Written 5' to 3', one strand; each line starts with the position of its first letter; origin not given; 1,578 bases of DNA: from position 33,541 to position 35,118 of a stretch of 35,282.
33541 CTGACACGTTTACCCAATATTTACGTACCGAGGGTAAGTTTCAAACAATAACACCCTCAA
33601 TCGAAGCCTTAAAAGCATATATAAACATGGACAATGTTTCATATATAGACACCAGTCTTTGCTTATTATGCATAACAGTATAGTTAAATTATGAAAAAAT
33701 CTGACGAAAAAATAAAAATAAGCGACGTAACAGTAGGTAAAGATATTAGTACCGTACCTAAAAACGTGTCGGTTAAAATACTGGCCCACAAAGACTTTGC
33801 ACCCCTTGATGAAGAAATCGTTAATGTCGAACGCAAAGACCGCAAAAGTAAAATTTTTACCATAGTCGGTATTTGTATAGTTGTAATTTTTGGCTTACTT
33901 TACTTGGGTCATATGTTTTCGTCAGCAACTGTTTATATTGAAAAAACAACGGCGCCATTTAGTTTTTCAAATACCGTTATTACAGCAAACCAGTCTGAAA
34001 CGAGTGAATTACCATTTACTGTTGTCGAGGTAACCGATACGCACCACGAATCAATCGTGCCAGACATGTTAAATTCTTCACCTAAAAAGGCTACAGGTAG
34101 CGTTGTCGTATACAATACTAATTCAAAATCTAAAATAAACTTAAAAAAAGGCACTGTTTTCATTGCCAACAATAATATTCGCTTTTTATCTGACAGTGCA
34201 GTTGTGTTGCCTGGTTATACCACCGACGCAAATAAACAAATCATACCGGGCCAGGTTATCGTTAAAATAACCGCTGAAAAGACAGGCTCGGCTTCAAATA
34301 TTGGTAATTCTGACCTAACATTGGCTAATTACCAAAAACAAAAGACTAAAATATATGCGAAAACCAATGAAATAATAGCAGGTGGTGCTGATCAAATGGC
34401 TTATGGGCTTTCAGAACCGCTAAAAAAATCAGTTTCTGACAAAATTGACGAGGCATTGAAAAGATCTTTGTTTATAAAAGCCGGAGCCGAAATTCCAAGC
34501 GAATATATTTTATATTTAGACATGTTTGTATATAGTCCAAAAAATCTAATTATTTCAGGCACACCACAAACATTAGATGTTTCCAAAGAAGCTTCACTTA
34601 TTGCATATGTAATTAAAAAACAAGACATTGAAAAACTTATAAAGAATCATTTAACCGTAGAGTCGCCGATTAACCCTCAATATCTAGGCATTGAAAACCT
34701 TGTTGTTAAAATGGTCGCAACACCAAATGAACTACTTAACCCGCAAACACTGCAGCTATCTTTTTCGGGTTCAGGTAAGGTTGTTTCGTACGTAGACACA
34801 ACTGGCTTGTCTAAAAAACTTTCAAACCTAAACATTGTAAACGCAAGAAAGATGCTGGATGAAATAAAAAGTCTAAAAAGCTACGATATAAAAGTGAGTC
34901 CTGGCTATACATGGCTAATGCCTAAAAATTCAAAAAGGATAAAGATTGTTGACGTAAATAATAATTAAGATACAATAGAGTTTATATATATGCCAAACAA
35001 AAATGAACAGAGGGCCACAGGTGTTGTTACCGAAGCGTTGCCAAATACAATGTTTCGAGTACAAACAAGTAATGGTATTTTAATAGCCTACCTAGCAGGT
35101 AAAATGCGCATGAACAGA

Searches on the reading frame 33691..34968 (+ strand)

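Call 9: search_protein_families(library=pfam, proteins=[window:33691-34968:+], max_evalue=0.01)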
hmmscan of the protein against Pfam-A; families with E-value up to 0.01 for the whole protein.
window:33691-34968:+ (425 aa): 2 families
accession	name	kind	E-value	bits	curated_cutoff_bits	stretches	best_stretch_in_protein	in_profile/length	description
PF21110.3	GlxA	-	1.1e-05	26.5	27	1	133-198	1-73/105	GlxA beta barrel domain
PF04865.19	Baseplate_J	-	0.0012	18.6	21.1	1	131-234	20-111/255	Baseplate J-like protein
